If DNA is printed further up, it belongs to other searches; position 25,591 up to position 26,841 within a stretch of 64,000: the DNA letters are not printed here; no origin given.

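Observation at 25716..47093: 21-kb CoA-dependent catabolic cluster built around a PaaABCD-like epoxidase that lacks PaaE and most canonical paa genes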

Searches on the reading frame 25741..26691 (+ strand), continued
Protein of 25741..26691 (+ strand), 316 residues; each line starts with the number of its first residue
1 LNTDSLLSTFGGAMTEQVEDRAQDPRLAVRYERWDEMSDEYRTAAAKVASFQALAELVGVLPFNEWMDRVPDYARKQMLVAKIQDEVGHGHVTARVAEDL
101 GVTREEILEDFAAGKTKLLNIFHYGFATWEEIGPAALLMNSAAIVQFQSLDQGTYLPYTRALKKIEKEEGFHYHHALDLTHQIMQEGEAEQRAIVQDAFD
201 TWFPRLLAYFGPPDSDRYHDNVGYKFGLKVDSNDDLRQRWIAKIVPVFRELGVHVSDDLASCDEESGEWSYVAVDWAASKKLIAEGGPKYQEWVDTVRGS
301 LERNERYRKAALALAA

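Call 29: search_protein_families(library=ncbifam, proteins=[L007:13301-13660:+, L007:15757-16767:+], max_evalue=1e-8)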
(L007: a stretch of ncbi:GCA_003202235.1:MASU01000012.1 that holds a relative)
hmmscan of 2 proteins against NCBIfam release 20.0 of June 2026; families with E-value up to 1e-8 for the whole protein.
L007:13301-13660:+ (119 aa): 4 families
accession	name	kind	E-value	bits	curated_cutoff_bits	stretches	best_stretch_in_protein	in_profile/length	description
NF045480.1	FdxA_Actino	equivalog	7.5e-45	151.6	125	1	1-113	1-105/107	ferredoxin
NF045490.1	FdxA_Protbact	equivalog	2.8e-22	78.9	135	1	1-75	1-75/104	ferredoxin FdxA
NF058577.1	FdxA_fam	equivalog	2.3e-15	56.5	65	1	1-54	1-52/52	4Fe-4S ferredoxin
TIGR04105.1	FeFe_hydrog_B1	subfamily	6.4e-10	38.3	450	1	3-57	107-161/462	monomeric [FeFe] hydrogenase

L007:15757-16767:+ (336 aa): 21 families
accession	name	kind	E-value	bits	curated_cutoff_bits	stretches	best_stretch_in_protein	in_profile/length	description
TIGR01292.1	TRX_reduct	equivalog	5.2e-46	156.8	343.45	1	16-314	2-295/300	thioredoxin-disulfide reductase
TIGR03140.1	AhpF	equivalog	5.9e-33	114.2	502.9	1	8-310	206-505/515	alkyl hydroperoxide reductase subunit F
TIGR03143.1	AhpF_homolog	hypoth_equivalog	9.5e-27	93.8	687.65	1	15-301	5-290/555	putative alkyl hydroperoxide reductase F subunit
NF009409.0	PRK12770.1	subfamily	1.1e-22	80.5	343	1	154-298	168-332/360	putative glutamate synthase subunit beta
NF007614.0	PRK10262.1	equivalog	1.7e-20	73.4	644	1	16-307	8-304/321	thioredoxin-disulfide reductase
NF009410.0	PRK12771.1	subfamily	2.1e-20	72.9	516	1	156-311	265-439/566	NAD(P)-binding protein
TIGR01350.1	lipoamide_DH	equivalog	2.3e-16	59.6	408.8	1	160-314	171-328/461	dihydrolipoyl dehydrogenase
TIGR04018.1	Bthiol_YpdA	hypoth_equivalog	2.4e-16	59.5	339.9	1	105-292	101-289/316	YpdA family putative bacillithiol disulfide reductase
NF040505.1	ArsO_flavin_mono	equivalog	3.6e-14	53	425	1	15-194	1-195/346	ArsO family NAD(P)H-dependent flavin-containing monooxygenase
NF004943.0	PRK06292.2-1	equivalog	2.7e-13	49.5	432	1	108-314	119-327/456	dihydrolipoyl dehydrogenase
TIGR01316.1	gltA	equivalog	9.3e-13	47.8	471.75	0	158-312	271-444/449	NADPH-dependent glutamate synthase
TIGR03315.1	Se_ygfK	equivalog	1.9e-12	45.5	835.3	0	158-304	665-826/1012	putative selenate reductase subunit YgfK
TIGR02053.1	MerA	equivalog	2.4e-11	43.3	454.45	1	160-315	168-328/465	mercury(II) reductase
NF009454.0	PRK12814.1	equivalog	2.8e-11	42.5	916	0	11-55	190-234/657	putative NADPH-dependent glutamate synthase small subunit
TIGR01372.1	soxA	subfamily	4.4e-11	41.3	1164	1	14-255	168-422/996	sarcosine oxidase subunit alpha family protein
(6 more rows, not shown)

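Call 30: find_related_loci(query=A1, collection=metagenome_contigs, flank=10000)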
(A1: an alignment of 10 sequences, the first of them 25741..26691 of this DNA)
Query A1 (316 aa) in metagenome_contigs; peptide patterns used: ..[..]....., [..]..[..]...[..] (x = any residue, [..] = any of these).
599 stretches matched a pattern (row limit reached: there are more); 569 encode a relative of the query (tblastn E <= 1e-3); the best 80 are kept; 80 distinct loci.
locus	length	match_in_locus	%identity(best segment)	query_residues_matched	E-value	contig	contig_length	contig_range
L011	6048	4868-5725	76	24-309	8e-152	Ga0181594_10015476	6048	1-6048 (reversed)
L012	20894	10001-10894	66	19-316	9e-140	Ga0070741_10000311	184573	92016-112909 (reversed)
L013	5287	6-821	67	45-316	2e-126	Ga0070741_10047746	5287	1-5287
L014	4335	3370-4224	60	30-315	2e-116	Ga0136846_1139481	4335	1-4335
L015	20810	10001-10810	51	35-304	4e-93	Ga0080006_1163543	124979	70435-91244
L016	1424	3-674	49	63-288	7e-74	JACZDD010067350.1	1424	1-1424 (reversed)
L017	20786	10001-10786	40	30-292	2e-61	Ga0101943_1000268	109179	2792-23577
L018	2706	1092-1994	40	19-313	6e-62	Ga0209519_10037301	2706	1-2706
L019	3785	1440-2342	40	19-313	2e-61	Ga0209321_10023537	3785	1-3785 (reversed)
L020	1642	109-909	42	35-296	2e-63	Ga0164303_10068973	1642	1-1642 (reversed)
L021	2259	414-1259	39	30-314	3e-62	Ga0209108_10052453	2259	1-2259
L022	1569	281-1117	39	35-316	3e-63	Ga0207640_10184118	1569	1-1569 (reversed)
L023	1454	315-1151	41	35-316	2e-63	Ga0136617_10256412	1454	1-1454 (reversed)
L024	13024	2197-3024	41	35-313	2e-60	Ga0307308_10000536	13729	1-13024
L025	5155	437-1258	40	37-313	2e-60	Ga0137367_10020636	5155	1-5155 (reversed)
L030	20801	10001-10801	38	35-302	6e-60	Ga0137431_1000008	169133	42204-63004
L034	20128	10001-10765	42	35-292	2e-59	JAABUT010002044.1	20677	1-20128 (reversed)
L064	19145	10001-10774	41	35-292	9e-58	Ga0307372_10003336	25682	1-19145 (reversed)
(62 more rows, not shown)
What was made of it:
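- Tried and rejected: The metagenome scan gave six clade or near-clade loci and 74 ordinary PaaA loci (call 30).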

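Call 37: search_protein_families(library=ncbifam, proteins=[L017:9893-10867:+, L030:9890-10882:+, L034:9932-10849:+, L064:9854-10855:+, L012:9947-10897:+, P0121, P0123, P0125, P0128, P0130], max_evalue=1e-10)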
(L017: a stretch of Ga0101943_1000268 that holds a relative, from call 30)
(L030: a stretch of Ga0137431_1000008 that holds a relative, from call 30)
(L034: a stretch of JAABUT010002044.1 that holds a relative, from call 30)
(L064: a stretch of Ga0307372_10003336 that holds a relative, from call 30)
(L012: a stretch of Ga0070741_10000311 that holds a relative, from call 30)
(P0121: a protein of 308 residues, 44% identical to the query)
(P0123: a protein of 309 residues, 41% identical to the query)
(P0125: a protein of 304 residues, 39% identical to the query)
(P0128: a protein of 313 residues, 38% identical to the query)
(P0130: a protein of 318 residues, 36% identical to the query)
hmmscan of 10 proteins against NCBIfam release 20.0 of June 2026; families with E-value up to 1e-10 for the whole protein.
L017:9893-10867:+ (324 aa): 2 families
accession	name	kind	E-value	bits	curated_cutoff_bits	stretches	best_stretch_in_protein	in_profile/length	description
TIGR02156.2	PA_CoA_Oxy1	equivalog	2.1e-122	407.8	280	1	28-316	1-289/289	1,2-phenylacetyl-CoA epoxidase subunit PaaA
TIGR02158.1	PA_CoA_Oxy3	equivalog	3e-16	60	133.35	1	69-264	11-202/237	1,2-phenylacetyl-CoA epoxidase subunit PaaC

L030:9890-10882:+ (330 aa): 2 families
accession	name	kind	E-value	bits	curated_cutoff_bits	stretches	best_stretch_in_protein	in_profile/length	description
TIGR02156.2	PA_CoA_Oxy1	equivalog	5.1e-134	445.9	280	1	24-312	1-289/289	1,2-phenylacetyl-CoA epoxidase subunit PaaA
TIGR02158.1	PA_CoA_Oxy3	equivalog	3.1e-19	69.7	133.35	1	66-264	12-206/237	1,2-phenylacetyl-CoA epoxidase subunit PaaC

L034:9932-10849:+ (305 aa): 2 families
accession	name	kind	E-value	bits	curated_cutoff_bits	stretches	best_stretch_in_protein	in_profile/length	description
TIGR02156.2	PA_CoA_Oxy1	equivalog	1.3e-121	405.2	280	1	10-296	1-289/289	1,2-phenylacetyl-CoA epoxidase subunit PaaA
TIGR02158.1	PA_CoA_Oxy3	equivalog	1.5e-20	74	133.35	1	54-245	14-203/237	1,2-phenylacetyl-CoA epoxidase subunit PaaC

L064:9854-10855:+ (333 aa): 2 families
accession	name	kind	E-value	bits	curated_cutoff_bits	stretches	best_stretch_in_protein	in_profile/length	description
TIGR02156.2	PA_CoA_Oxy1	equivalog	2.4e-118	394.4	280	1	36-324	1-288/289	1,2-phenylacetyl-CoA epoxidase subunit PaaA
TIGR02158.1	PA_CoA_Oxy3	equivalog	1e-20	74.6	133.35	1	80-280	14-213/237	1,2-phenylacetyl-CoA epoxidase subunit PaaC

L012:9947-10897:+ (316 aa): 1 family
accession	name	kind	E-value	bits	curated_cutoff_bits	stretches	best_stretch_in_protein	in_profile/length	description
TIGR02156.2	PA_CoA_Oxy1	equivalog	1.3e-63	214.8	280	1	29-309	9-288/289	1,2-phenylacetyl-CoA epoxidase subunit PaaA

P0121 (308 aa): 1 family
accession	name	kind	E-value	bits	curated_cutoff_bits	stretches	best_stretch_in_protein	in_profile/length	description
TIGR02156.2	PA_CoA_Oxy1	equivalog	1.8e-67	227.4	280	1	14-299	3-288/289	1,2-phenylacetyl-CoA epoxidase subunit PaaA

P0123 (309 aa): 1 family
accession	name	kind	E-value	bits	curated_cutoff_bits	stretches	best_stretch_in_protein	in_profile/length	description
TIGR02156.2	PA_CoA_Oxy1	equivalog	3.9e-68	229.6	280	1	14-303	1-289/289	1,2-phenylacetyl-CoA epoxidase subunit PaaA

P0125 (304 aa): 1 family
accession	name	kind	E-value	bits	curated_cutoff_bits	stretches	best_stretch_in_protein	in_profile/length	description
TIGR02156.2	PA_CoA_Oxy1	equivalog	6.5e-57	192.8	280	1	17-301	8-289/289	1,2-phenylacetyl-CoA epoxidase subunit PaaA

P0128 (313 aa): 2 families
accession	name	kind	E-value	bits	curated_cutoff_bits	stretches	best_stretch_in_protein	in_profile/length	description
TIGR02156.2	PA_CoA_Oxy1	equivalog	3.6e-84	282.3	280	1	22-306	3-286/289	1,2-phenylacetyl-CoA epoxidase subunit PaaA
TIGR02158.1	PA_CoA_Oxy3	equivalog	2.8e-20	73.1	133.35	1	64-259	14-204/237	1,2-phenylacetyl-CoA epoxidase subunit PaaC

P0130 (318 aa): 2 families
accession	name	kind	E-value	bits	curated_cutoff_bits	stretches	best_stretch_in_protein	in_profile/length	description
TIGR02156.2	PA_CoA_Oxy1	equivalog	4.4e-125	416.5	280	1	16-308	1-289/289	1,2-phenylacetyl-CoA epoxidase subunit PaaA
TIGR02158.1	PA_CoA_Oxy3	equivalog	1.9e-17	63.9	133.35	1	51-259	5-206/237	1,2-phenylacetyl-CoA epoxidase subunit PaaC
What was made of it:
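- On Bona fide 1,2-phenylacetyl-CoA epoxidase PaaABC(D)E: Control PaaA proteins from L017, L030, L034 and L064 score 394-446 (call 37).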

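Call 38: search_protein_families(library=pfam, proteins=[L017:13146-13568:+, L017:13770-14786:+, L030:13527-14756:-, L034:13214-13513:+, L034:13510-14766:+, L064:12720-13346:+, L002:11142-12281:+, L002:12315-13625:+, L006:12527-13240:+, L006:13256-13573:+], max_evalue=0.001)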
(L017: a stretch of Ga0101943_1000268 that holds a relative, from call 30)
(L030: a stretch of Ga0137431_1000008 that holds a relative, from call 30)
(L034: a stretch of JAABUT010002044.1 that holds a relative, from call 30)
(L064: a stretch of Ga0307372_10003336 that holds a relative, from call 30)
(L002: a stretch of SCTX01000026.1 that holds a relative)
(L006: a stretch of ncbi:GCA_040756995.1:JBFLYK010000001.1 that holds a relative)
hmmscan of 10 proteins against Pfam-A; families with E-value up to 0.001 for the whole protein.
L017:13146-13568:+ (140 aa): 1 family
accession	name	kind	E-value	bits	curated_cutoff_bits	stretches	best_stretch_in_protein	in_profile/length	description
PF10012.15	DUF2255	-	1.4e-06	28.9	29.8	1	38-122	22-102/115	Uncharacterized protein conserved in bacteria (DUF2255)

L017:13770-14786:+ (338 aa): 8 families
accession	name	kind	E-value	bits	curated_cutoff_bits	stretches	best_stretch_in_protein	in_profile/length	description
PF13424.12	TPR_12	-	7.3e-15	55.4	30.1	3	128-197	3-74/77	Tetratricopeptide repeat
PF07719.23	TPR_2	-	7.7e-11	41.7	27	0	48-75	3-30/34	Tetratricopeptide repeat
PF00515.34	TPR_1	-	4.7e-10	39.3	27.8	0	48-75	3-30/34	Tetratricopeptide repeat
PF14938.12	SNAP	-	1.8e-09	37.9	25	1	7-77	35-105/282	Soluble NSF attachment protein, SNAP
PF13374.12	TPR_10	-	1.6e-07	31.5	27.5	0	167-196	1-30/42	Tetratricopeptide repeat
PF13181.12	TPR_8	-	1.6e-05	25.1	25.7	0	48-75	3-30/34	Tetratricopeptide repeat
PF13432.12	TPR_16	-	3.5e-05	24.6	32.7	1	13-75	3-60/65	Tetratricopeptide repeat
PF13174.12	TPR_6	-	0.00014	22.7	26.3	0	130-159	2-31/33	Tetratricopeptide repeat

L030:13527-14756:- (409 aa): 1 family
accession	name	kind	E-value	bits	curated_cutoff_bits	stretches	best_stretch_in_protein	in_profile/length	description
PF01969.22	Ni_insertion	-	1.2e-146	489.1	22.1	1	19-395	1-374/375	Nickel insertion protein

L034:13214-13513:+ (99 aa): 1 family
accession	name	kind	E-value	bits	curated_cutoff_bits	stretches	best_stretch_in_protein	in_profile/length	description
PF12441.14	CopG_antitoxin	-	2.4e-11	44.6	28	1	9-86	1-78/79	CopG antitoxin of type II toxin-antitoxin system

L034:13510-14766:+ (418 aa): 2 families
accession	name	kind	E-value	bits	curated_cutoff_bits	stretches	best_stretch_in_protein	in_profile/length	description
PF13378.12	MR_MLE_C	-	9e-55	186.2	29.4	1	163-404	8-218/219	Enolase C-terminal domain-like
PF02746.21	MR_MLE_N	-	1.8e-16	60.9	22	1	16-109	27-117/117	Mandelate racemase / muconate lactonizing enzyme, N-terminal domain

L064:12720-13346:+ (208 aa): 0 families

L002:11142-12281:+ (379 aa): 1 family
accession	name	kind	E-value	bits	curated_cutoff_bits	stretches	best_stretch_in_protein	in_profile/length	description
PF06050.19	HGD-D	-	2.4e-79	267.9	28.4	1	36-373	1-342/342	2-hydroxyglutaryl-CoA dehydratase, D-component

L002:12315-13625:+ (436 aa): 1 family
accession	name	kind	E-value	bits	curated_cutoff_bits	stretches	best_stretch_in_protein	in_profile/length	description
PF06050.19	HGD-D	-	8.4e-50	170.7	28.4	1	47-429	12-342/342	2-hydroxyglutaryl-CoA dehydratase, D-component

L006:12527-13240:+ (237 aa): 0 families

L006:13256-13573:+ (105 aa): 0 families

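Call 40: find_encoding_contigs(protein=P0062, flank=10000, max_places=1)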
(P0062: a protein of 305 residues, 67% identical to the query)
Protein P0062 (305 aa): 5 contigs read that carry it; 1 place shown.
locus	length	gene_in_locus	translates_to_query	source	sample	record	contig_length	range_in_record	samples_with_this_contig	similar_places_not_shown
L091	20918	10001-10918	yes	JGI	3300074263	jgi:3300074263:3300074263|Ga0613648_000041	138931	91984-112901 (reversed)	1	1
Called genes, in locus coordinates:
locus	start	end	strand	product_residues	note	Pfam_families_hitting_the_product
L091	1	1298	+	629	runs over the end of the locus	PF07690:MFS_1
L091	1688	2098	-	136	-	PF02036:SCP2 (weak)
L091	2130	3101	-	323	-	PF13452:FAS1_DH_region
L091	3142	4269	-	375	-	PF00108:Thiolase_N, PF22691:Thiolase_C_1, PF02803:Thiolase_C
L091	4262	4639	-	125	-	PF01796:OB_ChsH2_C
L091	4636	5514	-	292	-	-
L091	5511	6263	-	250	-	PF05138:PaaA_PaaC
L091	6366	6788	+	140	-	PF13452:FAS1_DH_region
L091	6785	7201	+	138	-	PF01575:MaoC_dehydratas, PF13452:FAS1_DH_region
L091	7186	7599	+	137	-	PF13279:4HBT_2, PF03061:4HBT (weak)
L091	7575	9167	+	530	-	PF00440:TetR_N, PF17932:TetR_C_24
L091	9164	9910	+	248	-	PF00106:adh_short, PF01370:Epimerase (faint), PF08659:KR, PF13561:adh_short_C2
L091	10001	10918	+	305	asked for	PF05138:PaaA_PaaC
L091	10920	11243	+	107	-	PF06243:PaaB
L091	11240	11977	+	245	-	PF05138:PaaA_PaaC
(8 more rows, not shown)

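Call 41: find_encoding_contigs(protein=P0075, flank=10000, max_places=1)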
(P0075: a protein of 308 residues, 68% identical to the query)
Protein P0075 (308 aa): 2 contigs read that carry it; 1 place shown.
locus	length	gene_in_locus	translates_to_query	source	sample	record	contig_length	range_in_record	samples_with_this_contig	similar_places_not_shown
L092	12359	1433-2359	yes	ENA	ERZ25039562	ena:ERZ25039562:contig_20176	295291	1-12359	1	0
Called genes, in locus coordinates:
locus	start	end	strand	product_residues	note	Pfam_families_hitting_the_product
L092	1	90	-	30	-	?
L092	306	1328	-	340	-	PF03486:HI0933_like (faint), PF07992:Pyr_redox_2, PF12831:FAD_oxidored (faint), PF13450:NAD_binding_8 (weak), PF13738:Pyr_redox_3, PF00070:Pyr_redox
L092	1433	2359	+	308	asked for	PF05138:PaaA_PaaC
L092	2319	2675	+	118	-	PF06243:PaaB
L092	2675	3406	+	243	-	PF05138:PaaA_PaaC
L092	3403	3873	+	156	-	PF01883:FeS_assembly_P, PF23451:Zn_ribbon_PaaD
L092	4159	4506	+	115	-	PF12837:Fer4_6 (faint), PF13237:Fer4_10 (faint), PF14697:Fer4_21 (faint), PF12838:Fer4_7 (weak), PF25160:LdpA_Fe-S-bd (weak), PF13187:Fer4_9 (weak), PF13484:Fer4_16 (faint), PF00037:Fer4 (weak)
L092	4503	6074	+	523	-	PF12172:zf-ChsH2, PF00108:Thiolase_N, PF08545:ACP_syn_III (faint), PF22691:Thiolase_C_1, PF02803:Thiolase_C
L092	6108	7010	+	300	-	PF01144:CoA_trans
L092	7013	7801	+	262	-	PF01144:CoA_trans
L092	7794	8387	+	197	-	-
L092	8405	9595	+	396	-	PF02515:CoA_transf_3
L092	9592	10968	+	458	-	PF00171:Aldedh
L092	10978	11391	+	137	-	PF13452:FAS1_DH_region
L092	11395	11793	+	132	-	PF01575:MaoC_dehydratas, PF13452:FAS1_DH_region (weak)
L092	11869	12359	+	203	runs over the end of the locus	PF00440:TetR_N, PF17932:TetR_C_24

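Call 42: find_encoding_contigs(protein=P0098, flank=10000, max_places=1)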
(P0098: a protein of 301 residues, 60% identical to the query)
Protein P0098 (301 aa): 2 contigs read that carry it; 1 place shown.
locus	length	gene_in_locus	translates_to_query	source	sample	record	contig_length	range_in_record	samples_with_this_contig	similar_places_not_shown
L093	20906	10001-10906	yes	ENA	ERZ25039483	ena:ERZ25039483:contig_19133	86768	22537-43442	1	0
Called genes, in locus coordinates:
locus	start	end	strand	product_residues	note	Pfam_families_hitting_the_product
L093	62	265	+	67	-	PF00313:CSD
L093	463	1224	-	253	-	PF00106:adh_short, PF08659:KR, PF13561:adh_short_C2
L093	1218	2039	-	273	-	PF00378:ECH_1, PF16113:ECH_2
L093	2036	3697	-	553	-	PF00501:AMP-binding, PF13193:AMP-binding_C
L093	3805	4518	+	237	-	PF00440:TetR_N (weak)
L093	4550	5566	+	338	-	PF08240:ADH_N, PF00107:ADH_zinc_N, PF13602:ADH_zinc_N_2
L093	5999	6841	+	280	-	PF00378:ECH_1, PF16113:ECH_2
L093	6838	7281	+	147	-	PF13279:4HBT_2, PF03061:4HBT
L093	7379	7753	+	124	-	PF13452:FAS1_DH_region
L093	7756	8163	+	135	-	PF13452:FAS1_DH_region (weak), PF01575:MaoC_dehydratas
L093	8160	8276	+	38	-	-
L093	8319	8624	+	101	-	PF17932:TetR_C_24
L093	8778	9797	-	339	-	PF00890:FAD_binding_2 (faint), PF01946:Thi4 (faint), PF03486:HI0933_like (faint), PF07992:Pyr_redox_2, PF13450:NAD_binding_8 (weak), PF13738:Pyr_redox_3, PF00070:Pyr_redox (weak)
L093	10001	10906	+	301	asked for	PF05138:PaaA_PaaC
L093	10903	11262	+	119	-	PF06243:PaaB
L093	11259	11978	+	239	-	PF05138:PaaA_PaaC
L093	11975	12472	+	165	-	PF01883:FeS_assembly_P, PF23451:Zn_ribbon_PaaD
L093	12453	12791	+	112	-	PF12837:Fer4_6 (faint), PF13237:Fer4_10 (faint), PF14697:Fer4_21 (faint), PF12838:Fer4_7 (weak), PF13484:Fer4_16 (faint), PF12797:Fer4_2 (weak), PF00037:Fer4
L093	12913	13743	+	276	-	PF02737:3HCDH_N, PF00725:3HCDH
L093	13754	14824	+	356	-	PF00753:Lactamase_B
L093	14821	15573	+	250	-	PF00106:adh_short, PF08659:KR, PF23441:SDR (weak), PF13561:adh_short_C2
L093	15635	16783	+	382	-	PF02771:Acyl-CoA_dh_N, PF02770:Acyl-CoA_dh_M, PF00441:Acyl-CoA_dh_1, PF08028:Acyl-CoA_dh_2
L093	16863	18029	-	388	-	PF00108:Thiolase_N, PF00109:ketoacyl-synt, PF08545:ACP_syn_III (faint), PF02803:Thiolase_C, PF22691:Thiolase_C_1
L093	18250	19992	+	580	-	PF00501:AMP-binding, PF13193:AMP-binding_C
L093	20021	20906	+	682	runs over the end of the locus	PF00676:E1_dh, PF02779:Transket_pyr, PF02780:Transketolase_C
